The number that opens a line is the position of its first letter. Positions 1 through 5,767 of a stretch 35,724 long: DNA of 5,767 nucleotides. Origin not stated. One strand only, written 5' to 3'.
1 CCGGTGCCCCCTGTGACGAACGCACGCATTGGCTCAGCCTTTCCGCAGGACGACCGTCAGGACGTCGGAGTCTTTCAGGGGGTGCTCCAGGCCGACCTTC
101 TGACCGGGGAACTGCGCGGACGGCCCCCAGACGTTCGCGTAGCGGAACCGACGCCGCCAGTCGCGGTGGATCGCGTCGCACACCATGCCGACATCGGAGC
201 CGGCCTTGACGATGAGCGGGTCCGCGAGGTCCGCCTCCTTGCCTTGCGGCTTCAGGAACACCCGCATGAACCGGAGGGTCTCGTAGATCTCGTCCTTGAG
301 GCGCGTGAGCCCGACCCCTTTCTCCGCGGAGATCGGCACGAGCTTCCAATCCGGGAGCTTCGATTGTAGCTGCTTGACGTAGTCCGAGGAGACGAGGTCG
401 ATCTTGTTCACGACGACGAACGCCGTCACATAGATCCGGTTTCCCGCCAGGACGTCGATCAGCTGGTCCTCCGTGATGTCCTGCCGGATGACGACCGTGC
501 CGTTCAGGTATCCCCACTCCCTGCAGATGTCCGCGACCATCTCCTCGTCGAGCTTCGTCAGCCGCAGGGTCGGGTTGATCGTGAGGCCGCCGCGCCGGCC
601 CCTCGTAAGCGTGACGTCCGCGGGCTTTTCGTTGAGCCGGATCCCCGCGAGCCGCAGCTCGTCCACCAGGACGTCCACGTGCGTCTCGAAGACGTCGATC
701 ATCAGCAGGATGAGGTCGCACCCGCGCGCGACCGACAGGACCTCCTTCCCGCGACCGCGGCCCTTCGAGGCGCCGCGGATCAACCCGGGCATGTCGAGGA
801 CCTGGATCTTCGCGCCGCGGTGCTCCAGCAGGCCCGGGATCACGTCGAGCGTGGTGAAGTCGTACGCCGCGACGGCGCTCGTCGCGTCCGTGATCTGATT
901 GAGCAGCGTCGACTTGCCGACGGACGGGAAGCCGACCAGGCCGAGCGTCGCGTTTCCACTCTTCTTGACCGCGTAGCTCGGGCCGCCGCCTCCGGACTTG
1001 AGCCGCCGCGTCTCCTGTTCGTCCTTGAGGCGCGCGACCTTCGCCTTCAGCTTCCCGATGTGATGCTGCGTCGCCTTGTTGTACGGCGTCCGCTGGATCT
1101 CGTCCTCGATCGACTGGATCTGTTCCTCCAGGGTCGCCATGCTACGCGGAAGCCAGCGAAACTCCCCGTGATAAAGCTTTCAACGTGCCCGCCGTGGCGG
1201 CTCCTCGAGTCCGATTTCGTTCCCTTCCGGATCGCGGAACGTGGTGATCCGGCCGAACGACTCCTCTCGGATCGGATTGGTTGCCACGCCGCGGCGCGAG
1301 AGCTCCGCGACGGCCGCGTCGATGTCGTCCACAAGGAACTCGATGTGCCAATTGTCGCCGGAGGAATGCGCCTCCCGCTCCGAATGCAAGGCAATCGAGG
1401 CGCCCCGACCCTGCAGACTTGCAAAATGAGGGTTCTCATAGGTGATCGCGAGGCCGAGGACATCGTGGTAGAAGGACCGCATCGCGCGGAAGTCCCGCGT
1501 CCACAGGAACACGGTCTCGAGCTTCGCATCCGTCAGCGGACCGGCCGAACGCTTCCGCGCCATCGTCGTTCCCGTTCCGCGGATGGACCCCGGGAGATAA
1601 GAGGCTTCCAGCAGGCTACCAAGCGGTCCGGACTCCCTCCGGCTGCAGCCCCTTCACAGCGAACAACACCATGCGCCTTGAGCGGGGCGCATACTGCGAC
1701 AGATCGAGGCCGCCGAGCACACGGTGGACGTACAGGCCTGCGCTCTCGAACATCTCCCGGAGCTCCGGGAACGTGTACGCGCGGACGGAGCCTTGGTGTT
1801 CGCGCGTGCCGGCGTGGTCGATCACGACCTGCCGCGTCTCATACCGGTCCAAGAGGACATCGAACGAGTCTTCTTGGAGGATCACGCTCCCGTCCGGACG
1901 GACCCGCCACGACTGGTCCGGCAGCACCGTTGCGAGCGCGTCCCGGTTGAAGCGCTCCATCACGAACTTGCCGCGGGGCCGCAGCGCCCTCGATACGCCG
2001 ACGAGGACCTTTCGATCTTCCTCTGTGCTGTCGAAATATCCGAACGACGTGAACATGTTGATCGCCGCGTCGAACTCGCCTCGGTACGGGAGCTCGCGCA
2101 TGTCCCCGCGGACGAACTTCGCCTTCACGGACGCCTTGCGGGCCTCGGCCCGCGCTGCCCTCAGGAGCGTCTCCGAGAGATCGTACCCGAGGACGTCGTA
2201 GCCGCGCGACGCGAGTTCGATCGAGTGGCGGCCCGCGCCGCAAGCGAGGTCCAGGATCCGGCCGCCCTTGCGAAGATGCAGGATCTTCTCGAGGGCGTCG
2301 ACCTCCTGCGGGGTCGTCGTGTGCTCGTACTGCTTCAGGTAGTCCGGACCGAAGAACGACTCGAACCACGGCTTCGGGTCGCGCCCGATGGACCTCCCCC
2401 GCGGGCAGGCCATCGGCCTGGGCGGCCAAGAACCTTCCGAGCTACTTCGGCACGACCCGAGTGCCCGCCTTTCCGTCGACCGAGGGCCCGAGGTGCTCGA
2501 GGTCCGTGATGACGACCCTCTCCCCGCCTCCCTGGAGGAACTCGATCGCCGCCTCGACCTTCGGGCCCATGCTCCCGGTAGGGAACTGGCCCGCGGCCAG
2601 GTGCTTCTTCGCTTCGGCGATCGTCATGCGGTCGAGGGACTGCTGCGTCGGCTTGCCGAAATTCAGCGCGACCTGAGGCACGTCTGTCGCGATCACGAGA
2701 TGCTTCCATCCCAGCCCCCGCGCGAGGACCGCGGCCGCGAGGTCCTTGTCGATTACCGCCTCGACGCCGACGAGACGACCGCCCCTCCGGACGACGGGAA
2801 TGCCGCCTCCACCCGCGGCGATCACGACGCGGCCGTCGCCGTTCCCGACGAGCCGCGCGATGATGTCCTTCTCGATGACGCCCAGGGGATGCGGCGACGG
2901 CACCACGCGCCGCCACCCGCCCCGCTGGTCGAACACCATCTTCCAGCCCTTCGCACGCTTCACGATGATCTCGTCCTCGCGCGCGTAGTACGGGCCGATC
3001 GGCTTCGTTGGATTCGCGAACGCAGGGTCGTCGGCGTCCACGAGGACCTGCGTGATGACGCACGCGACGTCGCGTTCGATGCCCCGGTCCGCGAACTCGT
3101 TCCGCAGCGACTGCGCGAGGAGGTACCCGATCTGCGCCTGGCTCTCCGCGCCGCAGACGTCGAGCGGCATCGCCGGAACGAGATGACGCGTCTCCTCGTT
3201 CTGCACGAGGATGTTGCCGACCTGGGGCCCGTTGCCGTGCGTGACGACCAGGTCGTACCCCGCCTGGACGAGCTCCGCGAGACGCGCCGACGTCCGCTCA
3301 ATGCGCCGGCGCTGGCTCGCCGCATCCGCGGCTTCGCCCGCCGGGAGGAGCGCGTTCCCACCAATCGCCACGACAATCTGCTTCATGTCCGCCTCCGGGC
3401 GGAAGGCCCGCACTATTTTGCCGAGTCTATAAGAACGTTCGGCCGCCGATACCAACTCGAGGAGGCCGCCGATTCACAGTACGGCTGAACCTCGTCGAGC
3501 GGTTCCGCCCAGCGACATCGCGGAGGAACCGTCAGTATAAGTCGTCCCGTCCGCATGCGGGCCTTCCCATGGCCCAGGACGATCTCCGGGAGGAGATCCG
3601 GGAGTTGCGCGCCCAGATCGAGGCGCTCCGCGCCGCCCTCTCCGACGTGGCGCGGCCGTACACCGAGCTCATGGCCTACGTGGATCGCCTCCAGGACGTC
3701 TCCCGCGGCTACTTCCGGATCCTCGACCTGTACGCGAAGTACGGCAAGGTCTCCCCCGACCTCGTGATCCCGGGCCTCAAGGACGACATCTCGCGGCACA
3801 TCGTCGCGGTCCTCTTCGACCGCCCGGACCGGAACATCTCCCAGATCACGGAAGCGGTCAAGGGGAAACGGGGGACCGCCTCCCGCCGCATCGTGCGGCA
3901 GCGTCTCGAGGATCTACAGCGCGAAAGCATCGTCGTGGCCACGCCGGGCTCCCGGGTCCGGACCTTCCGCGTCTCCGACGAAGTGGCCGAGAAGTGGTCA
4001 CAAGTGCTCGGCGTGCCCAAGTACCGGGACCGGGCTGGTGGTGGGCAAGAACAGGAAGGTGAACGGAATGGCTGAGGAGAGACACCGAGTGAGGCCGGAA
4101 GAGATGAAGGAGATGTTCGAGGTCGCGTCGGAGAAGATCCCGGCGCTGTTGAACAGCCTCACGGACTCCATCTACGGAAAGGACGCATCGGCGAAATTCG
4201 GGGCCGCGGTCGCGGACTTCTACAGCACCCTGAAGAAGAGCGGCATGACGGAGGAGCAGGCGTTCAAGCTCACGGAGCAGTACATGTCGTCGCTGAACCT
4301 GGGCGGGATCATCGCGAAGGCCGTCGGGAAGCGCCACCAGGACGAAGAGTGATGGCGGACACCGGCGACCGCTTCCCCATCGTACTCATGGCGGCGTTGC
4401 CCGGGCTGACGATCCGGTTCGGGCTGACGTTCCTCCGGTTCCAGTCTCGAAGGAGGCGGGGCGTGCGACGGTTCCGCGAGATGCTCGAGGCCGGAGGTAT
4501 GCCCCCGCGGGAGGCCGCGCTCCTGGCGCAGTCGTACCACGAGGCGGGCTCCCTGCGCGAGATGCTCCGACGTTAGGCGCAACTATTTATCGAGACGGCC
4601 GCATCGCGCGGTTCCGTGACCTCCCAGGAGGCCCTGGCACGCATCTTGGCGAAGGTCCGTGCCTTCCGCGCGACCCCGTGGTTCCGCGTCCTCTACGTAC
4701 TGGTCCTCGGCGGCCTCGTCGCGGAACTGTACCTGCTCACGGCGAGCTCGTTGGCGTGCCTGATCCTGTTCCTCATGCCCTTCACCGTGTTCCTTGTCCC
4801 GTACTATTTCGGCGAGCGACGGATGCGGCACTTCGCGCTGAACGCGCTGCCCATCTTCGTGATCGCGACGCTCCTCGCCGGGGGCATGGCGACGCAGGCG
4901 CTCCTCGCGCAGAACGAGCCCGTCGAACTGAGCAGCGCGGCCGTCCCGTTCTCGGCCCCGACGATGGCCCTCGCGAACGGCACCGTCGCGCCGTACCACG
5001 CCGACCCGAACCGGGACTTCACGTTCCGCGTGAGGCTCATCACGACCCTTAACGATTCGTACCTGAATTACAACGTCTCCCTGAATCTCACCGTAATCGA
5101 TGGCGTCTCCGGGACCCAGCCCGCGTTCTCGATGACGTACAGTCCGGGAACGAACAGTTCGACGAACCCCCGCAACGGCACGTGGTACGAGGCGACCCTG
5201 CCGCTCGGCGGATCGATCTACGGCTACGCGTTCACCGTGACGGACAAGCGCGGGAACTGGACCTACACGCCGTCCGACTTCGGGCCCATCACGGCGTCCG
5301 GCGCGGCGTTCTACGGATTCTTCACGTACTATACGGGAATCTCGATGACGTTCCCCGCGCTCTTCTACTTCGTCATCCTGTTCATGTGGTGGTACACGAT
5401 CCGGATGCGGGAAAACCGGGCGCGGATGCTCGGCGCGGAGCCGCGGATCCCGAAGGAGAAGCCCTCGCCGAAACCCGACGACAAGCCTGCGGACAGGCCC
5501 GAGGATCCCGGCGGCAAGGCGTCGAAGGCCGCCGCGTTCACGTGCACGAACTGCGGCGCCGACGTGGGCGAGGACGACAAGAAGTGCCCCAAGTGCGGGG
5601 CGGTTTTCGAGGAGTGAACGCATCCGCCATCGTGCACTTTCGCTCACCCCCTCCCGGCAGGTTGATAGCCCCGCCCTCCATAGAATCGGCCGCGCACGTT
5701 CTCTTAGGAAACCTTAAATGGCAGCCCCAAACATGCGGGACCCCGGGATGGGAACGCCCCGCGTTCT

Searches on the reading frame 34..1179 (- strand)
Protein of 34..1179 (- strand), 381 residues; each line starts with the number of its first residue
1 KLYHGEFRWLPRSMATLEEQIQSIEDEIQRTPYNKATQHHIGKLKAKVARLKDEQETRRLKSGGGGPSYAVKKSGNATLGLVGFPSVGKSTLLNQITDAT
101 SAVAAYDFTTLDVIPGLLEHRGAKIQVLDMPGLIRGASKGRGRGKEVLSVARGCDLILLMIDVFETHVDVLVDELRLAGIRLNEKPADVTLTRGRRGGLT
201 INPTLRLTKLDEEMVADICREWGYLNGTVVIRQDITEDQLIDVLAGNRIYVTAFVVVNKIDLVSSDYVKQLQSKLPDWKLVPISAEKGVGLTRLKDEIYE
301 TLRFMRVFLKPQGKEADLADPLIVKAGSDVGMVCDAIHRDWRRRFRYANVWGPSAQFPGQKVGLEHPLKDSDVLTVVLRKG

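Call 48: search_protein_families(library=pfam, proteins=[window:34-1179:-], max_evalue=0.0001)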
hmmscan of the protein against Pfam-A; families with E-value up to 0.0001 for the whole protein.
window:34-1179:- (381 aa): 5 families
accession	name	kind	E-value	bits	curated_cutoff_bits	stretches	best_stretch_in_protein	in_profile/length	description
PF16897.10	MMR_HSR1_Xtn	-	4.3e-32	110.7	35.2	1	196-303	1-105/106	C-terminal region of MMR_HSR1 domain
PF01926.29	MMR_HSR1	-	3.8e-23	82.2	21.9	1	79-189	2-109/113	50S ribosome-binding GTPase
PF02824.27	TGS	-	3.1e-14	53.2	22.2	1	305-377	1-59/60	TGS domain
PF02421.24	FeoB_N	-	1.2e-11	44.8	27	1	79-133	3-57/156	Ferrous iron transport protein B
PF03193.22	RsgA_GTPase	-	1.5e-05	25.4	30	0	251-301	54-107/174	RsgA GTPase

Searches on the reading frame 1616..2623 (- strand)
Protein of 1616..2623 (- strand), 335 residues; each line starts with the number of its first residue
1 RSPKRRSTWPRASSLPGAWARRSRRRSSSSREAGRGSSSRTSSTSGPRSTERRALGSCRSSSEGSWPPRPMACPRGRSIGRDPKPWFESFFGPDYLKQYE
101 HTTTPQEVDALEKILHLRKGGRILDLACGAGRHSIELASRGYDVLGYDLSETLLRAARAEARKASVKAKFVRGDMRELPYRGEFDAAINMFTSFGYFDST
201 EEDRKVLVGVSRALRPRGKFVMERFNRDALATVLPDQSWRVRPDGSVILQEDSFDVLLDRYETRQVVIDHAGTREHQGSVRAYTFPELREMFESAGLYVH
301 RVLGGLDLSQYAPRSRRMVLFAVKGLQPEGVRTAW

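Call 48: search_protein_families(library=pfam, proteins=[window:1616-2623:-], max_evalue=0.0001)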
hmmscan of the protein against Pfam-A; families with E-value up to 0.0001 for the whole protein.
window:1616-2623:- (335 aa): 8 families
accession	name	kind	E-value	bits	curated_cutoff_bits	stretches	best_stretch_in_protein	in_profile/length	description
PF13649.12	Methyltransf_25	-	1.8e-19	70.6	27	1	123-218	1-97/97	Methyltransferase domain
PF13847.12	Methyltransf_31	-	3.8e-18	66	27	1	118-229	2-118/145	Methyltransferase domain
PF08241.18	Methyltransf_11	-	1.2e-15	58.3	21.2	1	124-222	1-95/95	Methyltransferase domain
PF01209.24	Ubie_methyltran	-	8.4e-09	35.6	20.1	1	111-227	39-156/233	ubiE/COQ5 methyltransferase family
PF08242.18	Methyltransf_12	-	1.1e-08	36.1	30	1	124-220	1-98/98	Methyltransferase domain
PF13489.12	Methyltransf_23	-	1.2e-08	35.3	27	1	109-300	11-162/164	Methyltransferase domain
PF03848.20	TehB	-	3.7e-07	30.2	20.4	1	95-156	9-67/193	Tellurite resistance protein TehB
PF05175.20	MTS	-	4.9e-05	23.5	23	1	114-188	26-103/170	Methyltransferase small domain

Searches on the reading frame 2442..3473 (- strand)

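Call 48: search_protein_families(library=pfam, proteins=[window:2442-3473:-], max_evalue=0.0001)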
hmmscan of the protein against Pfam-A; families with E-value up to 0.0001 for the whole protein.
window:2442-3473:- (343 aa): 1 family
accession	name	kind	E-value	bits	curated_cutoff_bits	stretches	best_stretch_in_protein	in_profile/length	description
PF00696.33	AA_kinase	-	9e-27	94.8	24.9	1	32-324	2-234/234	Amino acid kinase family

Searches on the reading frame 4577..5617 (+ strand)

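Call 48: search_protein_families(library=pfam, proteins=[window:4577-5617:+], max_evalue=0.0001)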
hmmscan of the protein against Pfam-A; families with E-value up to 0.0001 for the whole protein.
window:4577-5617:+ (346 aa): 2 families
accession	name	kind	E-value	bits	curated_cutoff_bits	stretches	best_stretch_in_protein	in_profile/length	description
PF13240.11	Zn_Ribbon_1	-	4.5e-06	26.7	25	1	323-342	2-21/23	zinc-ribbon domain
PF13248.11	Zn_ribbon_3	-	5.1e-05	23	27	1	322-344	4-26/26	zinc-ribbon domain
